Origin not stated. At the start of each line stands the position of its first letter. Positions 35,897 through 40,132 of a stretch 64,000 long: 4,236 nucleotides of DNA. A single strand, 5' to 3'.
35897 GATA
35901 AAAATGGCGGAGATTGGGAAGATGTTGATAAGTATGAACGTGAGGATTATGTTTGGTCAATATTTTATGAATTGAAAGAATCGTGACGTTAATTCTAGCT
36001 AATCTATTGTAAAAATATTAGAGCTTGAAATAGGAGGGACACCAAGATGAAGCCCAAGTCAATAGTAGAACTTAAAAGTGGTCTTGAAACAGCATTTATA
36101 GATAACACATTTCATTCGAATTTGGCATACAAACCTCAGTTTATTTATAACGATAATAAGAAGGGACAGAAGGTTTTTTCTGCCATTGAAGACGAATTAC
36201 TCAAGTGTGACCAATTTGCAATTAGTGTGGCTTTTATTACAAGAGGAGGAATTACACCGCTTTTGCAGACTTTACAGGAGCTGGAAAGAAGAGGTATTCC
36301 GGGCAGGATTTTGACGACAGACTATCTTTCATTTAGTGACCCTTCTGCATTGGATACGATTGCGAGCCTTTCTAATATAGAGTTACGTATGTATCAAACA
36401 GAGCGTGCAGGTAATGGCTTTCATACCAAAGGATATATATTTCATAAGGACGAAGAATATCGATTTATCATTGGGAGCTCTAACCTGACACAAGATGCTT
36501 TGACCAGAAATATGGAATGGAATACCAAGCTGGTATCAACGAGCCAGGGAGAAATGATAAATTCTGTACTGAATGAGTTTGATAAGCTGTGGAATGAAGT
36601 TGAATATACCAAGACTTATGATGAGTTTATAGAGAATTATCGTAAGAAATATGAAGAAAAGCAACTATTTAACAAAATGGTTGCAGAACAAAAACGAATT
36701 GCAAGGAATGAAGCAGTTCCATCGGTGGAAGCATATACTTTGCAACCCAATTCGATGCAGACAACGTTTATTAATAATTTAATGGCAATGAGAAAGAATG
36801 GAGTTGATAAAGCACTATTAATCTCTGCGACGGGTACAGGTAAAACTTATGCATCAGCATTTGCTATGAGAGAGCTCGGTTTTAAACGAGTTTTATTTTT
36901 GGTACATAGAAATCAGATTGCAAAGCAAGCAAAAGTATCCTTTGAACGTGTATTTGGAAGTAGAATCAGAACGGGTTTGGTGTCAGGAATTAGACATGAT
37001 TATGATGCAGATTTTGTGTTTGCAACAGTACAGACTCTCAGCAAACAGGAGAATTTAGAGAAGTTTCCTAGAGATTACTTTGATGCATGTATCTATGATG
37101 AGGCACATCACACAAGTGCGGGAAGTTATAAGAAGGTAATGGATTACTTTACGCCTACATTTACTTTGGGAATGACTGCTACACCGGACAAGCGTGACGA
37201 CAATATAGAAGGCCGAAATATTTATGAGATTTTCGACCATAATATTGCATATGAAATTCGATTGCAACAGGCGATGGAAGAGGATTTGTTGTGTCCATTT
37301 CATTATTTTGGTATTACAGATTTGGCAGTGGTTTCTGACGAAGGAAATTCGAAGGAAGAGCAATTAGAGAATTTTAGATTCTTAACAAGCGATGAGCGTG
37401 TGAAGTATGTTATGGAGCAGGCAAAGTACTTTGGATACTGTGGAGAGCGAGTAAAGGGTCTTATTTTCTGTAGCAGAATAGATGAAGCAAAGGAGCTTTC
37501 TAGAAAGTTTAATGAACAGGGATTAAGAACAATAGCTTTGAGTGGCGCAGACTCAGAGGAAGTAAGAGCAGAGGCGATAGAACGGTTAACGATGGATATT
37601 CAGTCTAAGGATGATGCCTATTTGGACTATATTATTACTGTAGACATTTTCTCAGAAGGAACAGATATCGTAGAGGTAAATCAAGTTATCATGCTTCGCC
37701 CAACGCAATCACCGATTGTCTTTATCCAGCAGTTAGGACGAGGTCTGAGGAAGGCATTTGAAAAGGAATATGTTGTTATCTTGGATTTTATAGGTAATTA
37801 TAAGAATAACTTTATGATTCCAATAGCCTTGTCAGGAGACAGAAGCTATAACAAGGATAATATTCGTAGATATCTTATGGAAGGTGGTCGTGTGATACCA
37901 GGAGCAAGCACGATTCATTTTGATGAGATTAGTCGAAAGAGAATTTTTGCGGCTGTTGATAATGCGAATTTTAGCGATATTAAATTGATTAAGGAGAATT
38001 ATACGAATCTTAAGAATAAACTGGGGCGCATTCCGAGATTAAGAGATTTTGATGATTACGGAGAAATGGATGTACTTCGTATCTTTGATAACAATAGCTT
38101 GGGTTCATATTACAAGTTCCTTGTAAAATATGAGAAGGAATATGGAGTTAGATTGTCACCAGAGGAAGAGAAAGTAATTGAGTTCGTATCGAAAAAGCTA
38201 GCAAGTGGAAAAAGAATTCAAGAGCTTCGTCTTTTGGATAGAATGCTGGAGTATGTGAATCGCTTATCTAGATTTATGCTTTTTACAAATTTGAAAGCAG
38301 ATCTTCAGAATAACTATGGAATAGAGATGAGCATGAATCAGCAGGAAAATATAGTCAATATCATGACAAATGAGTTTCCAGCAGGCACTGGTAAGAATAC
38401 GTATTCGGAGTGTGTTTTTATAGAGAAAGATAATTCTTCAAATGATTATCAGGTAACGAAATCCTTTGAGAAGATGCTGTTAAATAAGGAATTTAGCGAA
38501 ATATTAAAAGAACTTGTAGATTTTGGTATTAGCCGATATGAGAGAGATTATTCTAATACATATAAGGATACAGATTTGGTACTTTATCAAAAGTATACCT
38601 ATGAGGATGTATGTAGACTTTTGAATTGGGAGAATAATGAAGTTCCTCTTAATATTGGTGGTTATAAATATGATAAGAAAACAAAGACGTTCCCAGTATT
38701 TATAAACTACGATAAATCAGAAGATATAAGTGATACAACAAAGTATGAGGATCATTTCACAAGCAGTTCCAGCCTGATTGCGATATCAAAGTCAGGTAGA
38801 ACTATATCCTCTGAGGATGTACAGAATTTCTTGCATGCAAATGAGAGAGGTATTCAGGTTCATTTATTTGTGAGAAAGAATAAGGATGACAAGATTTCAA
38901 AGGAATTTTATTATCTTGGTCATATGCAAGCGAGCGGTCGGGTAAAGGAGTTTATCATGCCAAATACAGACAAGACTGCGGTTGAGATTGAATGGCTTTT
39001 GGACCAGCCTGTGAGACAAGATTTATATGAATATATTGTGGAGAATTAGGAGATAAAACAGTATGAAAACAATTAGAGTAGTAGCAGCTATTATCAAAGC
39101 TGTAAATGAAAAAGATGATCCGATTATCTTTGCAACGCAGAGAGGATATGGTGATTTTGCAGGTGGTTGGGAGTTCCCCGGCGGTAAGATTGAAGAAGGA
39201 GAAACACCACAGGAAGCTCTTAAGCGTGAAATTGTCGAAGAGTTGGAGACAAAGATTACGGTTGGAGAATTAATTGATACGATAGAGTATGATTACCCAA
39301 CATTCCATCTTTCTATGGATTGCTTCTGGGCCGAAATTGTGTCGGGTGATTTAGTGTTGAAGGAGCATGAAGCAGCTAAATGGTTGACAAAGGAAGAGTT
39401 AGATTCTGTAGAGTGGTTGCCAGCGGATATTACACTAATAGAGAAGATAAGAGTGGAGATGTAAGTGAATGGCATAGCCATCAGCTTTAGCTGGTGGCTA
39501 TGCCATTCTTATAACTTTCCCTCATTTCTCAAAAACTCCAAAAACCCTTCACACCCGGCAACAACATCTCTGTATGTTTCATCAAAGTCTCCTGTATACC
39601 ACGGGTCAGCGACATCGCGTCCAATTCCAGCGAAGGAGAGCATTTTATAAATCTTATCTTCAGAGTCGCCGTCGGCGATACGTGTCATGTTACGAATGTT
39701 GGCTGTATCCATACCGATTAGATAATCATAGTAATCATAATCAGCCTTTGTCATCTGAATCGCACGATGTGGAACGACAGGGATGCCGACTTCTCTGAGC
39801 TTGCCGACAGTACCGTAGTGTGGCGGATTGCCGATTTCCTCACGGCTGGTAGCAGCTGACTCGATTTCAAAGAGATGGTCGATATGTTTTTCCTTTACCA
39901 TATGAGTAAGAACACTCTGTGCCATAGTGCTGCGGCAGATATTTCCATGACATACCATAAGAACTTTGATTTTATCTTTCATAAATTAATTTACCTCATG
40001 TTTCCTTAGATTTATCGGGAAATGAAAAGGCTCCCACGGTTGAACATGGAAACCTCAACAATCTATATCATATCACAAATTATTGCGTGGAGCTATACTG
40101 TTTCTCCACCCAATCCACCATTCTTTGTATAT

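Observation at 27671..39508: Integrase-less accessory island densely packed with helicase/nuclease/ATPase genes (defence-island signature)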

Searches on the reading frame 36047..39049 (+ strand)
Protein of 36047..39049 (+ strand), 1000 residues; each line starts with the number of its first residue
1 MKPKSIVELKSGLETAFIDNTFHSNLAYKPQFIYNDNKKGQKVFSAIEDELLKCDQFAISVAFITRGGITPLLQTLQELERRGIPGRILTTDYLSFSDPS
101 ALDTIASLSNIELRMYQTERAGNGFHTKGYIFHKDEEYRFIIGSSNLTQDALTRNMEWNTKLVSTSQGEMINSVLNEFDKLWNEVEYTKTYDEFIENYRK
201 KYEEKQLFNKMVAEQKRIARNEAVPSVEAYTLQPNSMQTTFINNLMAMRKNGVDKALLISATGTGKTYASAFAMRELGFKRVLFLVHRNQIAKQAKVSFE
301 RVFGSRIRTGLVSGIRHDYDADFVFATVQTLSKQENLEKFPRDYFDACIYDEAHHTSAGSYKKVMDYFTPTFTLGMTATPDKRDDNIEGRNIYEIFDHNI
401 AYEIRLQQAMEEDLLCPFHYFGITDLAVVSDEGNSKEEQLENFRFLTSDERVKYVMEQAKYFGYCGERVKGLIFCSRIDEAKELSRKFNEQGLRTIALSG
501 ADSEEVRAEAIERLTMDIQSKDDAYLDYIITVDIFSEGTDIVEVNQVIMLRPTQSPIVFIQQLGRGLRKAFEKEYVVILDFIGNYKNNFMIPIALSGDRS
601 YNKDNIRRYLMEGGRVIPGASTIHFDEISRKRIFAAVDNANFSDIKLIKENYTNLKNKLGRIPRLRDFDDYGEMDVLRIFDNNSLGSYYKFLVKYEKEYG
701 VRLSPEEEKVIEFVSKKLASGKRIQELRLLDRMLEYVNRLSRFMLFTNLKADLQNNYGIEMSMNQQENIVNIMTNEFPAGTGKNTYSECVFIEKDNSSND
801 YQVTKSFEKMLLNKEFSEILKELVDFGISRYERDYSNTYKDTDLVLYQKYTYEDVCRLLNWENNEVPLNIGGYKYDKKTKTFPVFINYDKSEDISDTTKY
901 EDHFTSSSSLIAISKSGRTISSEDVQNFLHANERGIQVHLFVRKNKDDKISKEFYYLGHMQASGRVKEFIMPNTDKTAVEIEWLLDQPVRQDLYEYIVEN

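Call 3: search_protein_families(library=pfam, proteins=[window:36047-39049:+], max_evalue=0.01)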
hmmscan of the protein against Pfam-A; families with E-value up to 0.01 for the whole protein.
window:36047-39049:+ (1000 aa): 7 families
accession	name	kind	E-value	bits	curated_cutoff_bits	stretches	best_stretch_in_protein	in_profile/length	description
PF11907.13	DUF3427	-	1e-93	314.1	27.7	1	713-997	1-279/280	Domain of unknown function (DUF3427)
PF04851.21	ResIII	-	2.2e-36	125.7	22.5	1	232-381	2-163/164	Type III restriction enzyme, res subunit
PF13091.12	PLDc_2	-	7.8e-14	52.1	27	1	71-182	24-132/132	PLD-like domain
PF18766.7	SWI2_SNF2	-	1.2e-11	45.2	26.7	1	254-431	19-201/221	SWI2/SNF2 ATPase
PF00271.37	Helicase_C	-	4.7e-11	43.3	23.5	1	470-568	17-108/110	Helicase conserved C-terminal domain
PF00270.35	DEAD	-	1.2e-07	32.1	26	1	236-382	2-162/167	DEAD/DEAH box helicase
PF09565.16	RE_NgoFVII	-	0.00059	19.6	23.8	1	123-161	91-131/162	NgoFVII restriction endonuclease N-terminal PLD domain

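Call 4: search_protein_families(library=padloc, proteins=[window:36047-39049:+], max_evalue=0.01)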
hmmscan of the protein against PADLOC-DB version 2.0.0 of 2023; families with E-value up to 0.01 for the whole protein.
window:36047-39049:+ (1000 aa): 19 families
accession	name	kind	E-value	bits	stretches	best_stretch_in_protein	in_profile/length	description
PDLC03658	mREase_IV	-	5.6e-221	733.9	1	9-998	8-952/953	Type IV methyl-directed restriction enzyme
PDLC03659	mREase_IV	-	5.4e-85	284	1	44-592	37-576/945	Type IV methyl-directed restriction enzyme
PDLC02707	PbeA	-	1.1e-35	121.3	2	110-421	120-453/672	PbeA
PDLC02704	PbeA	-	1e-30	104.9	3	102-278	111-295/682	PbeA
PDLC03049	REase_I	-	4.4e-21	72.6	1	205-581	135-538/807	Type I restriction enzyme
PDLC03047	REase_I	-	1.3e-20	70.9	2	237-423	347-533/1107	Type I restriction enzyme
PDLC02706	PbeA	-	1.6e-16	58.1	2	110-422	114-475/722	PbeA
PDLC02703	PbeA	-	4.4e-15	53.3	3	111-277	123-285/626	PbeA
PDLC02705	PbeA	-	3.4e-14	49.9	2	469-583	526-634/691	PbeA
PDLC03829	ZacB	-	1.6e-09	35.2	1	118-205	290-378/586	-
PDLC03042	REase_I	-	2.3e-09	33.2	1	251-356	462-579/1170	Type I restriction enzyme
PDLC03648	REase_III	-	7e-06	22.4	1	349-575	137-360/871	Type III restriction enzyme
PDLC02614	DrmC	-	1.9e-05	22.5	1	63-177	43-149/153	DrmC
PDLC02599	DrmC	-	3.7e-05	20.8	1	120-185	80-139/387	DrmC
PDLC01252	Cas3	-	0.00071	17.1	1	437-588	171-307/324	CAS-I; effector_G3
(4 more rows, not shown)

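Call 5: search_protein_families(library=ncbifam, proteins=[window:36047-39049:+], max_evalue=0.01)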
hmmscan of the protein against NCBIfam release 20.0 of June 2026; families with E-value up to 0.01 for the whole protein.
window:36047-39049:+ (1000 aa): 11 families
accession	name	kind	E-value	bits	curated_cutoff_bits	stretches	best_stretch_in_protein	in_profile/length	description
NF046051.1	restrict_EcoAI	equivalog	5.7e-34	117.6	550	1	203-585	123-532/768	EcoAI/FtnUII family type I restriction enzme subunit R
NF053632.1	heli_RadD_YejH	equivalog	3.4e-21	75.2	720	1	238-590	7-363/573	DNA repair helicase RadD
NF008521.0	PRK11448.1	equivalog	8.7e-19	67.1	729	2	209-394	389-608/1123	type I restriction-modification system endonuclease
TIGR04095.1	dnd_restrict_1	equivalog_domain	3.6e-15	55.9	600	2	324-423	112-210/451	DNA phosphorothioation system restriction enzyme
NF010337.0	PRK13766.1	equivalog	1.4e-08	33.4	610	2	470-573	368-472/781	Hef nuclease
NF042964.1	phospholipD_antiphage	equivalog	1.2e-06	27.2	1100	1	106-272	103-268/895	phospholipase D-like domain-containing anti-phage protein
NF003673.1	PRK05298.1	equivalog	3.7e-06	25.6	743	1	232-304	8-79/653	excinuclease ABC subunit UvrB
NF008394.0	PRK11192.1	equivalog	2.2e-05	23.5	507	1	467-568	246-340/441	ATP-dependent RNA helicase SrmB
TIGR00631.1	uvrb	equivalog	2.7e-05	22.6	750.1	1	232-303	8-78/658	excinuclease ABC subunit UvrB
NF038319.1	DISARM_DrmC_I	equivalog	9e-05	22.1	133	1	77-158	128-214/236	DISARM system phospholipase D-like protein DrmC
NF042913.1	CyRepA1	equivalog_domain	0.00041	19.4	200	1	258-299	7-48/595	plasmid replication protein, CyRepA1 family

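Call 12: search_solved_structures(query=window:36047-39049:+, max_evalue=0.00001)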
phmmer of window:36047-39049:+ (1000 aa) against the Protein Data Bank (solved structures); distinct sequences matched with E-value up to 0.00001: 8.
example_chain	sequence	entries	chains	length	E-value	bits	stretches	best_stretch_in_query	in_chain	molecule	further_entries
7clg_A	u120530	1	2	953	9.2e-211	705.8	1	10-998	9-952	Putative helicase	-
3h1t_A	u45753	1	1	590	2e-18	69.2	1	234-592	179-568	Type I site-specific restriction-modification system, R (Restriction) subunit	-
6jde_B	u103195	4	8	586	6.8e-12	47.6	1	245-589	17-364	Putative DNA repair helicase RadD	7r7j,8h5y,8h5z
6p66_A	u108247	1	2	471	1.6e-08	36.4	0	253-401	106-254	DNA repair protein RAD25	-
2fwr_A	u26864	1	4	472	1.6e-08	36.4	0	253-401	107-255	DNA repair protein RAD25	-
6p4f_A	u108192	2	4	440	4.5e-06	28.3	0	309-402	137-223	DNA-dependent ATPase XPBII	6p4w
5tnu_A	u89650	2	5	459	4.8e-06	28.3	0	287-402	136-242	DNA-dependent ATPase XPBII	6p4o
2fz4_A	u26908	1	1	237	9.8e-06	27.2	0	253-385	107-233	DNA repair protein RAD25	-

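Call 56: search_solved_structures(query=window:36047-39049:+, max_evalue=1e-100, show_alignments=1)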
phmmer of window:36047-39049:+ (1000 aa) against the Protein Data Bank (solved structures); distinct sequences matched with E-value up to 1e-100: 1.
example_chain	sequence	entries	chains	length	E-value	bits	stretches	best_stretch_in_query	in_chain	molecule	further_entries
7clg_A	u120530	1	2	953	9.2e-211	705.8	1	10-998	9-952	Putative helicase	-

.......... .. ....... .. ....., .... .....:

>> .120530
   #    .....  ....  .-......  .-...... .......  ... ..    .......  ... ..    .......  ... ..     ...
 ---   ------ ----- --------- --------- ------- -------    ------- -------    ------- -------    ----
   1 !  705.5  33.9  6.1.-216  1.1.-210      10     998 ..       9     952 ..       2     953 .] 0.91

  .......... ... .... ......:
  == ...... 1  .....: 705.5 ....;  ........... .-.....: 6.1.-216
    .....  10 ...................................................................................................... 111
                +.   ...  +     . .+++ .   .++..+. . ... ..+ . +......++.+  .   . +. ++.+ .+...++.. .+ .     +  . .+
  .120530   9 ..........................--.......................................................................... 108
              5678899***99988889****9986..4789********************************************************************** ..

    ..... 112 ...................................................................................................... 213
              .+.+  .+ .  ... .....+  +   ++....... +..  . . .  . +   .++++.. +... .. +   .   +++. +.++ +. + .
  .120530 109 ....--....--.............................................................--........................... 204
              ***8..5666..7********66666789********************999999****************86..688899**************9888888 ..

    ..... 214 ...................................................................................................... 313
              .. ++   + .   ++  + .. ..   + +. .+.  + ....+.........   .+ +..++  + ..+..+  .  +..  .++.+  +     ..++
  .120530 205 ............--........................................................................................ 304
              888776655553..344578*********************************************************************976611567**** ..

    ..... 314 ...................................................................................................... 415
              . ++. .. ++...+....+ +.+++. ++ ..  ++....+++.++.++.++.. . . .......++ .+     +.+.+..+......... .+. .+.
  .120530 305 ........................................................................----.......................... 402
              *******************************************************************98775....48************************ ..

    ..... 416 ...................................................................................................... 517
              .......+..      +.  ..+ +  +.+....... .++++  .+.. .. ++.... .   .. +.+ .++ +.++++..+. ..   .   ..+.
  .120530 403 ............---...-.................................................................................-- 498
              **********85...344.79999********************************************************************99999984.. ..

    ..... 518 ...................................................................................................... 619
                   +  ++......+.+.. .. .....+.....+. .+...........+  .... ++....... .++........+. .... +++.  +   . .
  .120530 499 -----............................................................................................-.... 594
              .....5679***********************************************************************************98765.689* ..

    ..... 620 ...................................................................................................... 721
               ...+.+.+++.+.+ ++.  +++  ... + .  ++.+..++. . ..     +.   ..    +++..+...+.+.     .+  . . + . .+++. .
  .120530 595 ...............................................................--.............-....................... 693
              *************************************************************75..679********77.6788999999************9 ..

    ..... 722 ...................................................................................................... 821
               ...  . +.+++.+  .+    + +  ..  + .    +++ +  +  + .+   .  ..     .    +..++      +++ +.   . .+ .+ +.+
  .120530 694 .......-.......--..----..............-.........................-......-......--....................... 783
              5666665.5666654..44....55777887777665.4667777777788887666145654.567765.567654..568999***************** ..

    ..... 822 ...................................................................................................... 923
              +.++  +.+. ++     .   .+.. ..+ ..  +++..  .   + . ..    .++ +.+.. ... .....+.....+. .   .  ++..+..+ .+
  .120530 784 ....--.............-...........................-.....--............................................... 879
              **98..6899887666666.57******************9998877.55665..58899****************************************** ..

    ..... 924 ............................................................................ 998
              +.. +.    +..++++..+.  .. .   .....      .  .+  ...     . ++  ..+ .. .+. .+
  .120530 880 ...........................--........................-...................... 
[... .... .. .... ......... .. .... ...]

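Call 77: search_protein_families(library=phrogs, proteins=[window:36047-39049:+], max_evalue=0.001)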
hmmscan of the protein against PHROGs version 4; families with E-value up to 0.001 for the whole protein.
window:36047-39049:+ (1000 aa): 4 families
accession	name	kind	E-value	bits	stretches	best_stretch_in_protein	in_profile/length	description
phrog_16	-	DNA, RNA and nucleotide metabolism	2.7e-66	225.5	1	193-806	249-748/986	DNA helicase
phrog_16694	-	unknown function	3.5e-21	75.9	1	229-586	270-679/1010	-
phrog_9690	-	DNA, RNA and nucleotide metabolism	6.4e-16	59.2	1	334-593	27-284/306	DNA helicase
phrog_32711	-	unknown function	5.3e-05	22.3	1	349-575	222-445/956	-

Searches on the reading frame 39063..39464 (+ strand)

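Call 3: search_protein_families(library=pfam, proteins=[window:39063-39464:+], max_evalue=0.01)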
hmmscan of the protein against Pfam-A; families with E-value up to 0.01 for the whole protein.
window:39063-39464:+ (133 aa): 4 families
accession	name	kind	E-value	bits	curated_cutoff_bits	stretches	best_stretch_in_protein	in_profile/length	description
PF00293.34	NUDIX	-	2.1e-18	67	21.1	1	5-115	3-120/134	NUDIX domain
PF14815.12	NUDIX_4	-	3.7e-14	52.9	35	1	26-126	16-111/113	NUDIX domain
PF22327.2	Nudt16-like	-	0.00068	20.1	27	1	32-70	31-70/161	U8 snoRNA-decapping enzyme-like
PF13869.12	NUDIX_2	-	0.0014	18.5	27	1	5-66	44-100/188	Nucleotide hydrolase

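Call 4: search_protein_families(library=padloc, proteins=[window:39063-39464:+], max_evalue=0.01)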
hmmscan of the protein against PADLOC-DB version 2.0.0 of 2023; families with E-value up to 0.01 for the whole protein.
window:39063-39464:+ (133 aa): 1 family
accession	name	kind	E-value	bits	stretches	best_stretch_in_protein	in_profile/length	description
PDLC04899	PDC-S07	-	2e-49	164.7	1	1-130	3-129/135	-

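Call 5: search_protein_families(library=ncbifam, proteins=[window:39063-39464:+], max_evalue=0.01)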
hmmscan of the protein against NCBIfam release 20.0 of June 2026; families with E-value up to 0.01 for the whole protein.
window:39063-39464:+ (133 aa): 17 families
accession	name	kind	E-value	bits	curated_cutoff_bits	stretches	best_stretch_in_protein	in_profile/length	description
TIGR00586.1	mutt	equivalog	7.7e-27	93.8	97.9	1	1-130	2-128/129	8-oxo-dGTP diphosphatase MutT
NF006530.0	PRK08999.1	equivalog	5.1e-25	88.2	245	1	1-130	3-129/315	Nudix family hydrolase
NF007834.0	PRK10546.1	equivalog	2.1e-24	85.8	156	1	1-127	1-123/135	pyrimidine (deoxy)nucleoside triphosphate diphosphatase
NF008044.0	PRK10776.1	equivalog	1.4e-23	83.2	148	1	1-130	1-127/130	8-oxo-dGTP diphosphatase MutT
NF001936.0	PRK00714.1-3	equivalog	2.2e-11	43.8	118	1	6-80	9-83/155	RNA pyrophosphohydrolase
TIGR02705.1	nudix_YtkD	equivalog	7e-09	35.4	154.4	1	35-66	46-77/156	RNA deprotection pyrophosphohydrolase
NF001299.0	PRK00241.1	equivalog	9.3e-09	35.1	158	1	5-125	133-247/263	NAD(+) diphosphatase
NF012016.0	PRK15472.1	equivalog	1.3e-07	31.4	95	1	25-71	22-68/141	nucleoside triphosphatase NudI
NF001938.0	PRK00714.1-5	equivalog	4e-07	29.5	116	1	33-83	44-96/172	RNA pyrophosphohydrolase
NF041652.1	Nud_hyd_Dein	equivalog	6.4e-07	29.7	200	1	13-113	20-127/152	Nudix hydrolase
NF052459.1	OxoGTPPhMutT1Mycb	equivalog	1.5e-06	27.5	475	1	35-122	30-107/292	8-oxo-(d)GTP phosphatase MutT1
NF001937.0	PRK00714.1-4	equivalog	9.4e-06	25.3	139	1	18-65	19-62/161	RNA pyrophosphohydrolase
NF001935.0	PRK00714.1-2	equivalog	2.2e-05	24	259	1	35-79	32-80/183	RNA pyrophosphohydrolase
NF001934.0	PRK00714.1-1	equivalog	0.00016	21.1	241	1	27-63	26-60/176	RNA pyrophosphohydrolase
NF011963.0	PRK15434.1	subfamily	0.0024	17.6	146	1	23-124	32-134/159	GDP-mannose mannosyl hydrolase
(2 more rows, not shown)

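Call 77: search_protein_families(library=phrogs, proteins=[window:39063-39464:+], max_evalue=0.001)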
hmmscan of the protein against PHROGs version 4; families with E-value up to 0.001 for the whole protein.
window:39063-39464:+ (133 aa): 7 families
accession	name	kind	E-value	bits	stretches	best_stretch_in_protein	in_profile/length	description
phrog_1198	-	other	2e-23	84.5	1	1-127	34-164/253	MutT/NUDIX hydrolase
phrog_15528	-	head and packaging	2.6e-08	33.7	1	33-116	542-626/794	portal protein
phrog_19657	-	other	3.9e-07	31.2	1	33-76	58-101/176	nudix hydrolase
phrog_6216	-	unknown function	5.4e-07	29.7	1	33-114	23-99/545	-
phrog_1185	-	other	5.7e-07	30.3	1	25-79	169-225/301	nudix hydrolase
phrog_25541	-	unknown function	3.5e-05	24.4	1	34-98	96-165/210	-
phrog_10313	-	other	9.8e-05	23.2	1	31-80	35-86/159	nudix hydrolase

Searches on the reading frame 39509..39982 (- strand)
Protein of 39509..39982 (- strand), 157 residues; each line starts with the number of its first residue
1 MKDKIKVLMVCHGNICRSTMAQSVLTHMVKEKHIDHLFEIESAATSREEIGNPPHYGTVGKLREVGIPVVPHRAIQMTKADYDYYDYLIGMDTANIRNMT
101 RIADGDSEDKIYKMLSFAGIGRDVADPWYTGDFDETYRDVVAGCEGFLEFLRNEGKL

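Call 3: search_protein_families(library=pfam, proteins=[window:39509-39982:-], max_evalue=0.01)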
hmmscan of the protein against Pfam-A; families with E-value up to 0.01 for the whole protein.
window:39509-39982:- (157 aa): 1 family
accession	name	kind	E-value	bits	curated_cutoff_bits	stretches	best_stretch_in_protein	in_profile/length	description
PF01451.26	LMWPc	-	2.2e-29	103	23.2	1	7-148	1-144/144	Low molecular weight phosphotyrosine protein phosphatase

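Call 4: search_protein_families(library=padloc, proteins=[window:39509-39982:-], max_evalue=0.01)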
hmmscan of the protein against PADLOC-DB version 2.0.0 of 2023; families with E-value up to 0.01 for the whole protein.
window:39509-39982:- (157 aa): 0 families

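Call 5: search_protein_families(library=ncbifam, proteins=[window:39509-39982:-], max_evalue=0.01)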
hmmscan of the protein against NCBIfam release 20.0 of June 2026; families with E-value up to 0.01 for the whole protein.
window:39509-39982:- (157 aa): 2 families
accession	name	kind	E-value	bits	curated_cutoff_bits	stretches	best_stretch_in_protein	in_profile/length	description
NF007520.0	PRK10126.1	equivalog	8.4e-06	26.3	243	1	6-127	4-116/147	low molecular weight protein-tyrosine-phosphatase Wzb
NF008486.0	PRK11391.1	equivalog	0.00055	20.4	247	1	7-104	9-99/148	phosphotyrosine-protein phosphatase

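Call 9: find_encoding_contigs(protein=window:39509-39982:-, flank=10000, max_places=10)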
Protein window:39509-39982:- (157 aa): 3 contigs read that carry it; 2 places shown.
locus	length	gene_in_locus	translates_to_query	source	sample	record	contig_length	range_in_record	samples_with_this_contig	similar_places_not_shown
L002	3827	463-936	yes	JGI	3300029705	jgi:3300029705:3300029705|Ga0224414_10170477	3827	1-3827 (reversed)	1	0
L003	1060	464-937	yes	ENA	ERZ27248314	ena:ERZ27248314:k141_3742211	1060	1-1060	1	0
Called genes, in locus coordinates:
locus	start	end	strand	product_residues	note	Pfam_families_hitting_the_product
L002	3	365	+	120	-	?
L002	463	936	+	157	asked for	PF01451:LMWPc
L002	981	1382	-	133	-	PF00293:NUDIX, PF14815:NUDIX_4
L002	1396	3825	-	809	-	?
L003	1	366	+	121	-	?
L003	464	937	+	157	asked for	PF01451:LMWPc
